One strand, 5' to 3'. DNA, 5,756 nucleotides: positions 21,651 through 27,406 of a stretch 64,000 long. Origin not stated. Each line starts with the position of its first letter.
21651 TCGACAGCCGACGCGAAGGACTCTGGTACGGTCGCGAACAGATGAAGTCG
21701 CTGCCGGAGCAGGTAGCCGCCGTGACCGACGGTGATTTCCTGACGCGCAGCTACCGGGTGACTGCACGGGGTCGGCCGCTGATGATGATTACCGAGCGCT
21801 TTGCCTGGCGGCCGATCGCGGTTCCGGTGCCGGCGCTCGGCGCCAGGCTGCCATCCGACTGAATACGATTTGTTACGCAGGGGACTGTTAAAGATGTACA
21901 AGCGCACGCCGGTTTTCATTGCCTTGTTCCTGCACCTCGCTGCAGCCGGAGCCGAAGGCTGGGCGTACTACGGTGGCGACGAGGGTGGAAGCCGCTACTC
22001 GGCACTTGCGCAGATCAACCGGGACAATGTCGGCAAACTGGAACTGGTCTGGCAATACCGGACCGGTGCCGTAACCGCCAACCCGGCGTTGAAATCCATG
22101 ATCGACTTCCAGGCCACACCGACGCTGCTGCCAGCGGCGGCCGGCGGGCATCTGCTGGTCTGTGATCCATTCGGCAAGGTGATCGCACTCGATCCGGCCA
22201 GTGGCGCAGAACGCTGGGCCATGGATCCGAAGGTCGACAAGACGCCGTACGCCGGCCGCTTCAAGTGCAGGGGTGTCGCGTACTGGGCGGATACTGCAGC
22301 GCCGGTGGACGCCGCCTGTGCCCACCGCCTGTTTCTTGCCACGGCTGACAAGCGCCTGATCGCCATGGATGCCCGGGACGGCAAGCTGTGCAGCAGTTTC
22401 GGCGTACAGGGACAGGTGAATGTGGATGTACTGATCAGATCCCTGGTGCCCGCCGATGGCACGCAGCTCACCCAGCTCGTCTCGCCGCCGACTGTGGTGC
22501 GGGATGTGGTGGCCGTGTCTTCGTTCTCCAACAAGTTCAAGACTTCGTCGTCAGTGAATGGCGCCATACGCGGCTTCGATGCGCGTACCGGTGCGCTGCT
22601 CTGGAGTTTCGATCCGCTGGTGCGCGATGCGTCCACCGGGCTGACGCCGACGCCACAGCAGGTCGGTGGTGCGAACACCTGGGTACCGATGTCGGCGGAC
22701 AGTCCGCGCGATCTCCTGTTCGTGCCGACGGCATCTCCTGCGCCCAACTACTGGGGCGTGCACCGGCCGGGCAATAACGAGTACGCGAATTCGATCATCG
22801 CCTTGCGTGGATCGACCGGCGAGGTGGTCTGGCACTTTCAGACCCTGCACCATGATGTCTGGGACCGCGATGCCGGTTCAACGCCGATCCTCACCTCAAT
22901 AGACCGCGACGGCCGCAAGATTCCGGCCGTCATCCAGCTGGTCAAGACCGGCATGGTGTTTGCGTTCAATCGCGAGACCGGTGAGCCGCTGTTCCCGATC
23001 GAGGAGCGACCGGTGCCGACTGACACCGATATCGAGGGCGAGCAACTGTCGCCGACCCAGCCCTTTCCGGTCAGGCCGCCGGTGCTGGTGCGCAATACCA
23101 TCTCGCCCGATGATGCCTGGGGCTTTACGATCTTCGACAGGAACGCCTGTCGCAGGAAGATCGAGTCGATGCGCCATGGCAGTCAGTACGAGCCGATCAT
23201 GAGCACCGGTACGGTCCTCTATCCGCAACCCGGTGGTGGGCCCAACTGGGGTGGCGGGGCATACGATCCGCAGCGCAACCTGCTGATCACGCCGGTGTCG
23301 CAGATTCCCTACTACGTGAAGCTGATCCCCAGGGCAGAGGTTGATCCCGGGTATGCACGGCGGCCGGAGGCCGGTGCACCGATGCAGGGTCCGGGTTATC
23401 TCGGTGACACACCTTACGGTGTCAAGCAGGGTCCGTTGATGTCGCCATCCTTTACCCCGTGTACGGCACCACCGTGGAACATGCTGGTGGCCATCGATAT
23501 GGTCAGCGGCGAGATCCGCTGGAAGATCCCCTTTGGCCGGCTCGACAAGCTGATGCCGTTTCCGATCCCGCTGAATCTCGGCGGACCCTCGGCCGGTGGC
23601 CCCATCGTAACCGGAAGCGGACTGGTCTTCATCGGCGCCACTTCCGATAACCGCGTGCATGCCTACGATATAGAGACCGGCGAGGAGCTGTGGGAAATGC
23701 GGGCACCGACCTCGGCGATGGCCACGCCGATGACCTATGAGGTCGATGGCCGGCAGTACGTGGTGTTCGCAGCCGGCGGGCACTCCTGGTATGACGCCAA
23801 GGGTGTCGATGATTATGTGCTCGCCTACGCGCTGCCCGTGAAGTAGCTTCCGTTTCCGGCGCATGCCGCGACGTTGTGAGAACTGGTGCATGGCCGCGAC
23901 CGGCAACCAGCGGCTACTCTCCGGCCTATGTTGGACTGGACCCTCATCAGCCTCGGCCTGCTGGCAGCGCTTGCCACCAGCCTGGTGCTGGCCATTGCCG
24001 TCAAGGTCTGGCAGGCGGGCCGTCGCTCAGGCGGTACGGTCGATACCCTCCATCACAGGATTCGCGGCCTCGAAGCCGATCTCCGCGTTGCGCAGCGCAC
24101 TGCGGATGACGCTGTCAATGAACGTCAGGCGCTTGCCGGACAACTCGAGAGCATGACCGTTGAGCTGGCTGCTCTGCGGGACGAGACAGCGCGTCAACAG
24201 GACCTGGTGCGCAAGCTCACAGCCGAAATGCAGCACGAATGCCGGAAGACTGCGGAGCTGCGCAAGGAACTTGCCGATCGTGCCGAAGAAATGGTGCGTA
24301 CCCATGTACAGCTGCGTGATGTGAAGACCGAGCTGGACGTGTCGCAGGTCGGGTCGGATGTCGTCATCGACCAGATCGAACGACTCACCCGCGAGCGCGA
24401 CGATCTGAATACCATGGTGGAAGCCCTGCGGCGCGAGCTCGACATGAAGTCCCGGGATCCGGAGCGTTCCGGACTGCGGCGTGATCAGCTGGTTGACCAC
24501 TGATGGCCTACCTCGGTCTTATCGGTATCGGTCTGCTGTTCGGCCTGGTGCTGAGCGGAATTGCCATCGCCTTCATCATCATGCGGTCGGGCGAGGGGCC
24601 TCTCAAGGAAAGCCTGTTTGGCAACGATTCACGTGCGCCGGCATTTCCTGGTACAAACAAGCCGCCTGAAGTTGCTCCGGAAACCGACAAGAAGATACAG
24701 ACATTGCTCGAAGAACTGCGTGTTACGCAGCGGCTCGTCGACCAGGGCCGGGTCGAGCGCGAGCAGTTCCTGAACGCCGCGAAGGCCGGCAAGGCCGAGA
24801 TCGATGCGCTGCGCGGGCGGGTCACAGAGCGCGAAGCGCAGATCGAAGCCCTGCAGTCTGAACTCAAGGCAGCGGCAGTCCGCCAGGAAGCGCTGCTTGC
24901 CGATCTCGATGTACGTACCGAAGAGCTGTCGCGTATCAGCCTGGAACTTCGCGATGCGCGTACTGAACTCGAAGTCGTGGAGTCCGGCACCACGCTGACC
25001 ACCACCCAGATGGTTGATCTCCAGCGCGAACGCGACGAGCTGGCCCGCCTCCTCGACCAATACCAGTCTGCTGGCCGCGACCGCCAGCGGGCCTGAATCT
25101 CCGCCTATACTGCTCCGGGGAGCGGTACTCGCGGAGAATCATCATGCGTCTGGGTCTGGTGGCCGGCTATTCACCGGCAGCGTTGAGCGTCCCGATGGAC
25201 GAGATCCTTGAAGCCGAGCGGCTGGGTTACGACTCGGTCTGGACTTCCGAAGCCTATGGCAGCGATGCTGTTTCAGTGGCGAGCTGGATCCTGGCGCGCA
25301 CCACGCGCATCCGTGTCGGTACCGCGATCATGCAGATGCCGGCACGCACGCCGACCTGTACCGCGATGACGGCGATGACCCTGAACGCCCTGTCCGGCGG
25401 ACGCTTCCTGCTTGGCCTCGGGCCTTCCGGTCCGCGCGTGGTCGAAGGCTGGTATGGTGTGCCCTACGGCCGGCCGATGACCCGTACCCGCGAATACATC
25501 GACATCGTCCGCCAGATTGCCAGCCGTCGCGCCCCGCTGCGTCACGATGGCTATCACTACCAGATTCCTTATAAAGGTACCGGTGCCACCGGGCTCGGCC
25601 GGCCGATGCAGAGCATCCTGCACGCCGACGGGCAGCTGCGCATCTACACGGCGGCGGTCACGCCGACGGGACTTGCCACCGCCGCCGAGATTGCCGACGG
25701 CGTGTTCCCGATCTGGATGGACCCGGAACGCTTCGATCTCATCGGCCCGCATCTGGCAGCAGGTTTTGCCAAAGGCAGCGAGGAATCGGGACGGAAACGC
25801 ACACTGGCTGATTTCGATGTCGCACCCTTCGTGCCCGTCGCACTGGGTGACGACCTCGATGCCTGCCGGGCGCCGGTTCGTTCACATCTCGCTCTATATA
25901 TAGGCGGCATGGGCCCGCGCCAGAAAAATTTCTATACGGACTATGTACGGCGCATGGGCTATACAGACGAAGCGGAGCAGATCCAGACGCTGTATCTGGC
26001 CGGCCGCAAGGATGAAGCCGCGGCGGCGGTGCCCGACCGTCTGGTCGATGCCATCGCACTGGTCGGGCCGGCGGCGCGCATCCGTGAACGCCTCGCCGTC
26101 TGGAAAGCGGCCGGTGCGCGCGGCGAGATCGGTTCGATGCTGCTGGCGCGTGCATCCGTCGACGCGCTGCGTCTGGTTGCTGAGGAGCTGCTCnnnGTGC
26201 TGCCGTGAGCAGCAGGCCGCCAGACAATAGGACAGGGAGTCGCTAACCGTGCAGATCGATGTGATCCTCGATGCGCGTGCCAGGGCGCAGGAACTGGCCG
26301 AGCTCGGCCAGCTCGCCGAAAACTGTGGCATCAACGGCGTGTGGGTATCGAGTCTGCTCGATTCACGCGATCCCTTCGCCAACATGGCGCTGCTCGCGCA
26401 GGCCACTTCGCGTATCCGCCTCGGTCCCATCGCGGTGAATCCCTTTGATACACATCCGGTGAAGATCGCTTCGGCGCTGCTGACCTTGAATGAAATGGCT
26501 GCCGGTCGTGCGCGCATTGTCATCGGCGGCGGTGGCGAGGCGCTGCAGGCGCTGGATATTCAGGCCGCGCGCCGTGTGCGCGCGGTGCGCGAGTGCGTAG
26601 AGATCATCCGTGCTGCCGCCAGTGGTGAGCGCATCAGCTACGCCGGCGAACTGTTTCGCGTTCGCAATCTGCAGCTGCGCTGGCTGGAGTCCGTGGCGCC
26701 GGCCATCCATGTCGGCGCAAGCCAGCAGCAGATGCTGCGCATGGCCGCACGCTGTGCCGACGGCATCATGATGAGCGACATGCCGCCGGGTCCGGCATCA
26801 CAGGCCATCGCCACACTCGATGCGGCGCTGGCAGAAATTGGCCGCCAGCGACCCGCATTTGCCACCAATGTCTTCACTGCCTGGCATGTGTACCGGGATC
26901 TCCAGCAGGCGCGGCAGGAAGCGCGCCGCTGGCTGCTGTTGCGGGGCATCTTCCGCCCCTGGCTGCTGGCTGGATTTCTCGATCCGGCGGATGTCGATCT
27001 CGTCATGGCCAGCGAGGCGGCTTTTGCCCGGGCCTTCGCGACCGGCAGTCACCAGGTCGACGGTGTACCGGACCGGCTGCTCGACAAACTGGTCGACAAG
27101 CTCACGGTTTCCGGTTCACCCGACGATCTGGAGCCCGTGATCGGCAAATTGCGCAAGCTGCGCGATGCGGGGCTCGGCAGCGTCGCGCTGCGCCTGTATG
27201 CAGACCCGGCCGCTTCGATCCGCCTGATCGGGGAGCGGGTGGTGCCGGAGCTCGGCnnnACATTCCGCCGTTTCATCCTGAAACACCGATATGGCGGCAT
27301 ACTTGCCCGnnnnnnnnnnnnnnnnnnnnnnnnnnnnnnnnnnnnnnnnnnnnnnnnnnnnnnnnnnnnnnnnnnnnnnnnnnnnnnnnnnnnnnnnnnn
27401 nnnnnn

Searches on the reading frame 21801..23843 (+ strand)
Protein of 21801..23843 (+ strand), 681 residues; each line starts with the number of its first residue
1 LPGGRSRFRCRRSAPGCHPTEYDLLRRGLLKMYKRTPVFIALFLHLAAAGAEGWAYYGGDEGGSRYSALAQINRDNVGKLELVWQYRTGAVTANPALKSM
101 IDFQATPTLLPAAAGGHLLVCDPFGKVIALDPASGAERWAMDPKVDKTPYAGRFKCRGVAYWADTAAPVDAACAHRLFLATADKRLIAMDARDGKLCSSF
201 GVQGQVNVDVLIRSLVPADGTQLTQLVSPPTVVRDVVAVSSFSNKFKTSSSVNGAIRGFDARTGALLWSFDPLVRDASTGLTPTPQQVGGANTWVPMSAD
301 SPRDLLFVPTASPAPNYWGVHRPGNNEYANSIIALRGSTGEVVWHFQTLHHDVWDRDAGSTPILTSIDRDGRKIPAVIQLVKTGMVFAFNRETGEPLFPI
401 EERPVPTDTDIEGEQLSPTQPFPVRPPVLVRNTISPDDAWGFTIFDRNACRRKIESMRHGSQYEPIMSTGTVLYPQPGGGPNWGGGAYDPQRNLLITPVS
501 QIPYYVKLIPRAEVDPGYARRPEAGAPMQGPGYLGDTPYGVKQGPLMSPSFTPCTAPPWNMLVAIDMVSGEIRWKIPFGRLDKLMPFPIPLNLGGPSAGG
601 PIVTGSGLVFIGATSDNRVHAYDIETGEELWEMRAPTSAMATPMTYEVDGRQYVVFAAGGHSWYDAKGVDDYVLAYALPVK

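Call 26: search_protein_families(library=pfam, proteins=[window:21801-23843:+], max_evalue=0.0001)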
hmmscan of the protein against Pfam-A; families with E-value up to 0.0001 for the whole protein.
window:21801-23843:+ (681 aa): 3 families
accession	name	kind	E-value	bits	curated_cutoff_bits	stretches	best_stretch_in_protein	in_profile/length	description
PF01011.28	PQQ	-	1.2e-209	698.4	26.7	1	54-654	1-595/595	Glucose/ethanol/alcohol dehydrogenase, beta-propeller domain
PF13360.13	PQQ_2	-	1.5e-21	77.5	27.6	2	563-661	6-84/233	Outer membrane protein assembly factor BamB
PF13570.13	Beta-prop_ACSF4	-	3.3e-07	30.4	133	0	601-657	97-151/329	Beta-alanine-activating enzyme, beta-propeller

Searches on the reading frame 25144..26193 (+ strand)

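Call 3: search_protein_families(library=pfam, proteins=[window:25144-26193:+], max_evalue=0.01)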
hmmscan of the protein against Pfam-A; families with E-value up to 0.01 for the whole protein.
window:25144-26193:+ (350 aa): 1 family
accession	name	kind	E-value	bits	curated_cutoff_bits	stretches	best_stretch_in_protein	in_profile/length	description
PF00296.26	Bac_luciferase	-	1.2e-68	232.2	27.9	1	21-326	29-313/314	Luciferase-like monooxygenase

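Call 4: search_protein_families(library=ncbifam, proteins=[window:25144-26193:+], max_evalue=0.01)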
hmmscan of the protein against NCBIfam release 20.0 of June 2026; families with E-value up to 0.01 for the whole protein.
window:25144-26193:+ (350 aa): 24 families
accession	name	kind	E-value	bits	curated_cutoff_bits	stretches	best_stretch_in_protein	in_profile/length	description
TIGR03559.1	F420_Rv3520c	subfamily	9.2e-113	376.6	335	1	2-325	1-319/325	LLM class F420-dependent oxidoreductase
TIGR04024.1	F420_NP1902A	hypoth_equivalog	1.7e-54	184.8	345.4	1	19-322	19-301/330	TIGR04024 family LLM class F420-dependent oxidoreductase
TIGR03564.1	F420_MSMEG_4879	subfamily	1.3e-35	123.3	234.25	1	19-252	3-218/265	TIGR03564 family F420-dependent LLM class oxidoreductase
TIGR03841.1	F420_Rv3093c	subfamily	3.1e-32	112.2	213.65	1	21-325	16-289/298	LLM class F420-dependent oxidoreductase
TIGR03617.1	F420_MSMEG_2256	subfamily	3.2e-31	108.4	278.15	1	23-319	3-287/318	TIGR03617 family F420-dependent LLM class oxidoreductase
NF002619.0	PRK02271.1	equivalog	3.4e-25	89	276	1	23-348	22-323/329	5,10-methylenetetrahydromethanopterin reductase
TIGR03555.1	F420_mer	equivalog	4e-25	88.9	348.7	1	24-325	21-299/325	5,10-methylenetetrahydromethanopterin reductase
TIGR03620.1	F420_MSMEG_4141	subfamily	2.6e-24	86.1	219.8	2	15-126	18-123/280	TIGR03620 family F420-dependent LLM class oxidoreductase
TIGR03857.1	F420_MSMEG_2249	hypoth_equivalog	1.1e-20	74.2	218.4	1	17-325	16-316/329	TIGR03857 family LLM class F420-dependent oxidoreductase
TIGR03842.1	F420_CPS_4043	hypoth_equivalog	1.1e-16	60.9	295.45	1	8-324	7-301/329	TIGR03842 family LLM class F420-dependent oxidoreductase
TIGR03560.1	F420_Rv1855c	subfamily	9.3e-13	48.5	231.4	1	40-142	50-154/227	TIGR03560 family F420-dependent LLM class oxidoreductase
TIGR03619.1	F420_Rv2161c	subfamily_domain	1.5e-12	47.6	166.9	1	41-194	45-188/247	TIGR03619 family F420-dependent LLM class oxidoreductase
TIGR03571.1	lucif_BA3436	subfamily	1.2e-11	44.5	303.9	1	41-131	68-158/304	TIGR03571 family LLM class oxidoreductase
TIGR03854.1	F420_MSMEG_3544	hypoth_equivalog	1.8e-10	40.6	295.6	1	3-129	4-131/290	TIGR03854 family LLM class F420-dependent oxidoreductase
TIGR03621.1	F420_MSMEG_2516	subfamily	2.2e-10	40.2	213.15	1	18-126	17-126/295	TIGR03621 family F420-dependent LLM class oxidoreductase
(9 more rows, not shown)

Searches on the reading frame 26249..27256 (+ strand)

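Call 3: search_protein_families(library=pfam, proteins=[window:26249-27256:+], max_evalue=0.01)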
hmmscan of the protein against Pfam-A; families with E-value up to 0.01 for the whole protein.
window:26249-27256:+ (336 aa): 1 family
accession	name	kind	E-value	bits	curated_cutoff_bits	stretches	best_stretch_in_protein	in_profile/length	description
PF00296.26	Bac_luciferase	-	4.9e-48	164.5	27.9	1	9-308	17-311/314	Luciferase-like monooxygenase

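Call 4: search_protein_families(library=ncbifam, proteins=[window:26249-27256:+], max_evalue=0.01)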
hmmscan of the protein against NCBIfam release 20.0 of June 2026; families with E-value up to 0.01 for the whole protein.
window:26249-27256:+ (336 aa): 26 families (the best 25 are shown)
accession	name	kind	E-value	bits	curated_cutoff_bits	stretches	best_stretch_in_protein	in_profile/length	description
NF002619.0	PRK02271.1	equivalog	6.9e-45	153.7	276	1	11-333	11-326/329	5,10-methylenetetrahydromethanopterin reductase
TIGR03555.1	F420_mer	equivalog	1.3e-36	126.6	348.7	1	12-333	10-325/325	5,10-methylenetetrahydromethanopterin reductase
TIGR03842.1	F420_CPS_4043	hypoth_equivalog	3.2e-25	88.9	295.45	1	3-334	2-328/329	TIGR03842 family LLM class F420-dependent oxidoreductase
TIGR03841.1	F420_Rv3093c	subfamily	1.9e-24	86.6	213.65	1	13-314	9-294/298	LLM class F420-dependent oxidoreductase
TIGR03619.1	F420_Rv2161c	subfamily_domain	1.2e-22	80.7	166.9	1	38-220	42-227/247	TIGR03619 family F420-dependent LLM class oxidoreductase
TIGR04024.1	F420_NP1902A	hypoth_equivalog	6.9e-22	77.6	345.4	1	6-227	5-230/330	TIGR04024 family LLM class F420-dependent oxidoreductase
TIGR03857.1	F420_MSMEG_2249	hypoth_equivalog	4.2e-21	75.5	218.4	1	4-225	4-225/329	TIGR03857 family LLM class F420-dependent oxidoreductase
TIGR03564.1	F420_MSMEG_4879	subfamily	9.6e-21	74.6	234.25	1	21-228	6-214/265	TIGR03564 family F420-dependent LLM class oxidoreductase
TIGR03621.1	F420_MSMEG_2516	subfamily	2.5e-18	66.3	213.15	1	9-178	9-178/295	TIGR03621 family F420-dependent LLM class oxidoreductase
TIGR03854.1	F420_MSMEG_3544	hypoth_equivalog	5.4e-17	62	295.6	1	5-200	4-204/290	TIGR03854 family LLM class F420-dependent oxidoreductase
TIGR03560.1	F420_Rv1855c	subfamily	6.6e-15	55.5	231.4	1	40-203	50-221/227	TIGR03560 family F420-dependent LLM class oxidoreductase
TIGR04465.1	ArgArg_F420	equivalog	1.2e-14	54.2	470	1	11-203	57-261/364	F420-dependent hydroxymycolic acid dehydrogenase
TIGR03571.1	lucif_BA3436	subfamily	1.7e-14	53.8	303.9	1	40-207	67-236/304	TIGR03571 family LLM class oxidoreductase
TIGR03885.1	flavin_revert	hypoth_equivalog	1.9e-13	50.3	398.7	1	42-228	49-232/315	TIGR03885 family FMN-dependent LLM class oxidoreductase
TIGR03557.1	F420_G6P_family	subfamily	2.3e-13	50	210.4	1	14-227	13-229/316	TIGR03557 family F420-dependent LLM class oxidoreductase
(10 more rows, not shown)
